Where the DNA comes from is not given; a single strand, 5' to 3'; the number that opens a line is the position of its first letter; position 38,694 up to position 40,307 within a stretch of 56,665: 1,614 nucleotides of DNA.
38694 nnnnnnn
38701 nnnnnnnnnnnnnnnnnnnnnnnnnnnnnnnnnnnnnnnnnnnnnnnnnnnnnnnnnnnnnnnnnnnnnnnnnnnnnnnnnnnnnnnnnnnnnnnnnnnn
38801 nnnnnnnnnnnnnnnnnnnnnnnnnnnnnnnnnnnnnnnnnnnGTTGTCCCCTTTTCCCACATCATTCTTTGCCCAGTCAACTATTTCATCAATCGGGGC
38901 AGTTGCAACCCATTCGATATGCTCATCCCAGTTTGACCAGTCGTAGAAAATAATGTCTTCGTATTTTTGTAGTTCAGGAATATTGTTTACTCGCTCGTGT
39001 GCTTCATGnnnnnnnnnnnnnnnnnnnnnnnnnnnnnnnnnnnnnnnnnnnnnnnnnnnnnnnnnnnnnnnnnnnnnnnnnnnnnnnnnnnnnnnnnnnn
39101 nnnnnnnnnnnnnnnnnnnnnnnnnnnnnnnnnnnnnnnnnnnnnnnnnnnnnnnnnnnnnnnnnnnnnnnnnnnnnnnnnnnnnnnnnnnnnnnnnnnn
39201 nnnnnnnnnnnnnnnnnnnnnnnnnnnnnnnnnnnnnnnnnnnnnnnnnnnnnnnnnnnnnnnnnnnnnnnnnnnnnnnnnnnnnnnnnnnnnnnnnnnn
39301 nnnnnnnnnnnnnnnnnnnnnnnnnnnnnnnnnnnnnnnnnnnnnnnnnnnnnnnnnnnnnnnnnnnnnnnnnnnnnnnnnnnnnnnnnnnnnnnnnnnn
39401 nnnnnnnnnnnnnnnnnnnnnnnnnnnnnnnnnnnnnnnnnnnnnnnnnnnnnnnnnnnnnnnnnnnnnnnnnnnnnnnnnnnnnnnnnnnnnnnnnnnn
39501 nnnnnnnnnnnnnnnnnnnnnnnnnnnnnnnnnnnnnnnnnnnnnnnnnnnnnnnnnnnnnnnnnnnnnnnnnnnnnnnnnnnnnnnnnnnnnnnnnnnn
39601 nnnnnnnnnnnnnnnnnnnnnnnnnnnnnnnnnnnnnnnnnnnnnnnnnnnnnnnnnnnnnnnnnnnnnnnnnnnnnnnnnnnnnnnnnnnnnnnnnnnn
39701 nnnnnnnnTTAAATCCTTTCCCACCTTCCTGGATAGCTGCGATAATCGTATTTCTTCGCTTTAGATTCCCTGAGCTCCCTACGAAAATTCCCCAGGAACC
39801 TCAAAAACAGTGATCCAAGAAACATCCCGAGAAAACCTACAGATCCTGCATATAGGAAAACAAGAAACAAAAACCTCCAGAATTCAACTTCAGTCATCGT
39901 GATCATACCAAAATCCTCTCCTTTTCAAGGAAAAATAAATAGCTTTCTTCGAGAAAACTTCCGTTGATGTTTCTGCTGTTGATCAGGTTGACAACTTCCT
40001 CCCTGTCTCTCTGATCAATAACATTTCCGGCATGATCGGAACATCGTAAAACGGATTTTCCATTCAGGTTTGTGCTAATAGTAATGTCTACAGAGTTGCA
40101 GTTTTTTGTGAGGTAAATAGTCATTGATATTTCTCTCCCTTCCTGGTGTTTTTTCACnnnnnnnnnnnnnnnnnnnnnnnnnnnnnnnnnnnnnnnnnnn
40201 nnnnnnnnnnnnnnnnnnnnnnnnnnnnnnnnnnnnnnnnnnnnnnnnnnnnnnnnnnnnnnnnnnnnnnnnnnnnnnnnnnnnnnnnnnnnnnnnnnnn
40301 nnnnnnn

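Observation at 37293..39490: Reverse-strand acr/aca-like accessory operon: acidic tandem-module protein and other unknowns, each followed by a copy of a 47-48-aa HTH gene, under a promoter flanked by repeated operator-like motifs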

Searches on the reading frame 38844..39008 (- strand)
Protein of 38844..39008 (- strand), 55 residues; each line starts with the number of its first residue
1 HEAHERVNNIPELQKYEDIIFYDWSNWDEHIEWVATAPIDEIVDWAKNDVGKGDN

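Call 62: search_dna_similar(query=window:38844-39008:-, collection=phages, mode=protein, max_evalue=0.001, max_rows=30)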
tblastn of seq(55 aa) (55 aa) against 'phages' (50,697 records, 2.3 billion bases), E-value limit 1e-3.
No match.

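Call 63: search_dna_similar(query=window:38844-39008:-, collection=plasmids, mode=protein, max_evalue=0.001, max_rows=30)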
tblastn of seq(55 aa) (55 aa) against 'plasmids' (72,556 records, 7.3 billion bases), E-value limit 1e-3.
No match.

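Call 66: find_homologous_proteins(query=A4, max_evalue=0.001)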
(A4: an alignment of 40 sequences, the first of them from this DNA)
Query A4 (40 sequences) (51 aa, profile of the alignment): 67 proteins with E <= 0.001 among 125 candidates.
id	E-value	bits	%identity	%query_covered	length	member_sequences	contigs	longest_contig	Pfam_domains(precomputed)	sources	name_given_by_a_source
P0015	8.9e-24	100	60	92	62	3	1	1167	-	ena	-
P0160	8.9e-24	100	67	94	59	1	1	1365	-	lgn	-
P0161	2.2e-23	99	57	92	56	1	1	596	-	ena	-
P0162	5.4e-23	98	64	92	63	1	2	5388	-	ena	-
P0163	1.4e-22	97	64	92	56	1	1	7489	-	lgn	-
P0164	2.6e-22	96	60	94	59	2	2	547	-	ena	-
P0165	5.3e-22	95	58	94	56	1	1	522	-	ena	-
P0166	1.1e-21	94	60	92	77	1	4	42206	-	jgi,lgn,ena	-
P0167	1.2e-21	94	55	92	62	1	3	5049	-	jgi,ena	-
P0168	1.2e-21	94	67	90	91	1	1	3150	-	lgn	-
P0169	2.9e-21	92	54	94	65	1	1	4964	-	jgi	jgi:hypothetical protein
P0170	3.4e-21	92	64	88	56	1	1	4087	-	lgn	-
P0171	3.6e-21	92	63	90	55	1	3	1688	-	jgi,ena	-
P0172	6.5e-21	91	57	100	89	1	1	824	-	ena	-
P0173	2.4e-20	89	60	98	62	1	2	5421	-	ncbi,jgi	jgi:hypothetical protein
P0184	7.1e-19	85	57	100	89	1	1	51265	-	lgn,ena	-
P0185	1.0e-18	84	57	92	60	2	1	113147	-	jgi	jgi:hypothetical protein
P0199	4.3e-17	79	45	100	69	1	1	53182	-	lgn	-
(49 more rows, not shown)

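Call 67: find_encoding_contigs(protein=P0185, flank=6000, max_places=2)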
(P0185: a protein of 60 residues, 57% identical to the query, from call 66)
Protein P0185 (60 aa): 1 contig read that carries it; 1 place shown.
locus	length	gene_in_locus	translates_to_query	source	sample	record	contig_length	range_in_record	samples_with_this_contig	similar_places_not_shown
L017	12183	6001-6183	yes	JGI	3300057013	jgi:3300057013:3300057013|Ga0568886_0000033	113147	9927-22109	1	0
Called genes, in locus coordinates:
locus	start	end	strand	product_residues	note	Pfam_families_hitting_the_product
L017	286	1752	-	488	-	PF03237:Terminase_6N, PF17289:Terminase_6C (weak)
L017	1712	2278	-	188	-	-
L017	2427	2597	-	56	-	-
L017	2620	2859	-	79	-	-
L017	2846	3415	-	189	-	PF22769:DCD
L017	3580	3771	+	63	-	-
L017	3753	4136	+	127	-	-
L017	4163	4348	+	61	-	-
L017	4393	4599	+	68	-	-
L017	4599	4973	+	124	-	PF12728:HTH_17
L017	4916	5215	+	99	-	-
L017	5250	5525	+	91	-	-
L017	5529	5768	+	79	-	-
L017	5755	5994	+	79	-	-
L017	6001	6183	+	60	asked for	-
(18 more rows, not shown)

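Call 68: find_encoding_contigs(protein=P0199, flank=6000, max_places=2)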
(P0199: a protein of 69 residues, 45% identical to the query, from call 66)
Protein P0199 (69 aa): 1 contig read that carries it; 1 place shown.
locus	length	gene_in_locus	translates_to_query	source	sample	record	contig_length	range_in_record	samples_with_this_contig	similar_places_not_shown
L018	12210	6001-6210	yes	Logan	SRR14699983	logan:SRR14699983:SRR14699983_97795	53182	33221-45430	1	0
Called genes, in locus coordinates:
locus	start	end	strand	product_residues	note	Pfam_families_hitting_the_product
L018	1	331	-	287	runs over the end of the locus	-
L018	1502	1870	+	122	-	-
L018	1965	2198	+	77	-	-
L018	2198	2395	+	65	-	-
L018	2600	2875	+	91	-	-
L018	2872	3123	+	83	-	-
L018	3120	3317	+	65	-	-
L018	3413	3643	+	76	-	-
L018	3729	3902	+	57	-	-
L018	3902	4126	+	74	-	-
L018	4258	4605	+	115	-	-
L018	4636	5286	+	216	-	-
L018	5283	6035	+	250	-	-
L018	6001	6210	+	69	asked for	-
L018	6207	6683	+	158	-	-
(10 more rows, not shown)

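Call 69: find_encoding_contigs(protein=P0184, flank=6000, max_places=2)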
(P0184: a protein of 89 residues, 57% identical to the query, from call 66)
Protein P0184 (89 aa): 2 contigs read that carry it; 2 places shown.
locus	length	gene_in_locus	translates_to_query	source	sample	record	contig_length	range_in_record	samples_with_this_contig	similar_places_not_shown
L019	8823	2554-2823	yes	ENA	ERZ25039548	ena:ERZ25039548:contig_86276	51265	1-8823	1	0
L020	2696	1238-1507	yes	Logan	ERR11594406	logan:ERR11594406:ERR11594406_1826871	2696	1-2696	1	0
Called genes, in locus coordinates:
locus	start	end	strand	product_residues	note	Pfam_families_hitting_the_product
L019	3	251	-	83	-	?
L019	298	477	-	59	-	-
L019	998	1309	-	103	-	-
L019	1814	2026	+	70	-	-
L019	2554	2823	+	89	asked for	-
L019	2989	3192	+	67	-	-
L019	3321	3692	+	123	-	-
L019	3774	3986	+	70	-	-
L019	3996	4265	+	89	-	-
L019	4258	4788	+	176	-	-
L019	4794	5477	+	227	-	-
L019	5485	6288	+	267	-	-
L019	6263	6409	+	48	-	-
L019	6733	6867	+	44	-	-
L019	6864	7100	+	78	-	-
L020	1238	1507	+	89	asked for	-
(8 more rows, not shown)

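Call 70: find_encoding_contigs(protein=P0166, flank=6000, max_places=2)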
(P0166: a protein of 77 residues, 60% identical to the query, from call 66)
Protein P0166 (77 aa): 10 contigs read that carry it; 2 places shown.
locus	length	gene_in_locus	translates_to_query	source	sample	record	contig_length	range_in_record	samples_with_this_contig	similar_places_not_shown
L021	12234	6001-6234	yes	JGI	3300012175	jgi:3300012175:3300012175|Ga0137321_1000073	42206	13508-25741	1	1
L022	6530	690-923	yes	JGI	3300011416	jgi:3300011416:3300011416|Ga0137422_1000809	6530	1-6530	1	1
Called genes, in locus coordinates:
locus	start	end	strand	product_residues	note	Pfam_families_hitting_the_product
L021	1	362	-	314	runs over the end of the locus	-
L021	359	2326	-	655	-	-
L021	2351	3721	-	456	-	-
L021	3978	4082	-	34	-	-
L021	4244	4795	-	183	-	-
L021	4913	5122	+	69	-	-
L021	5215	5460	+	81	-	-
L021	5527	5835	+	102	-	-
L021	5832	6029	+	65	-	-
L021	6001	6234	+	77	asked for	-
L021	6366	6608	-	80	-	-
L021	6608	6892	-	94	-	-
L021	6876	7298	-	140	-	-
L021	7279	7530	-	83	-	-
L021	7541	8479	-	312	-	PF13730:HTH_36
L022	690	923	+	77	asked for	-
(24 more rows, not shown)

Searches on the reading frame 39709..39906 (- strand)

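Call 5: search_protein_families(library=pfam, proteins=[window:39709-39906:-], max_evalue=0.1)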
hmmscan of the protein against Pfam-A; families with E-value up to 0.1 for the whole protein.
window:39709-39906:- (65 aa): 1 family
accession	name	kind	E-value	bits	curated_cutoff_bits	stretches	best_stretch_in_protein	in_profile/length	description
PF21459.3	INI1_DNA-bd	-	0.08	13.5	27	0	20-53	17-51/82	SWI/SNF Subunit INI1, DNA binding domain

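Call 6: search_protein_families(library=phrogs, proteins=[window:39709-39906:-], max_evalue=0.1)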
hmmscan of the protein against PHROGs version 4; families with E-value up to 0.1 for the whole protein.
window:39709-39906:- (65 aa): 0 families

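Call 49: search_protein_families(library=padloc, proteins=[window:39709-39906:-], max_evalue=0.1)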
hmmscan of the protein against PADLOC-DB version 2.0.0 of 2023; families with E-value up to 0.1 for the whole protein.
window:39709-39906:- (65 aa): 0 families

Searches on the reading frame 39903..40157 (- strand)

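Call 5: search_protein_families(library=pfam, proteins=[window:39903-40157:-], max_evalue=0.1)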
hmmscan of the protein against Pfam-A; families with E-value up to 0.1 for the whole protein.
window:39903-40157:- (84 aa): 1 family
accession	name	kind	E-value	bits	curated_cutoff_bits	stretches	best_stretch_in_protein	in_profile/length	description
PF06357.16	Omega-toxin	-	0.0099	16.1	22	1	17-39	14-36/37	Omega-atracotoxin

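Call 6: search_protein_families(library=phrogs, proteins=[window:39903-40157:-], max_evalue=0.1)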
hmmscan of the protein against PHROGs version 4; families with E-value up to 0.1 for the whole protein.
window:39903-40157:- (84 aa): 1 family
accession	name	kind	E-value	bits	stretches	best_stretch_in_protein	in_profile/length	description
phrog_4344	-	unknown function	0.032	15.2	1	13-64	19-68/74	-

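Call 49: search_protein_families(library=padloc, proteins=[window:39903-40157:-], max_evalue=0.1)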
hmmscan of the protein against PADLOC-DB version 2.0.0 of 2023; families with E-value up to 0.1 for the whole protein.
window:39903-40157:- (84 aa): 0 families
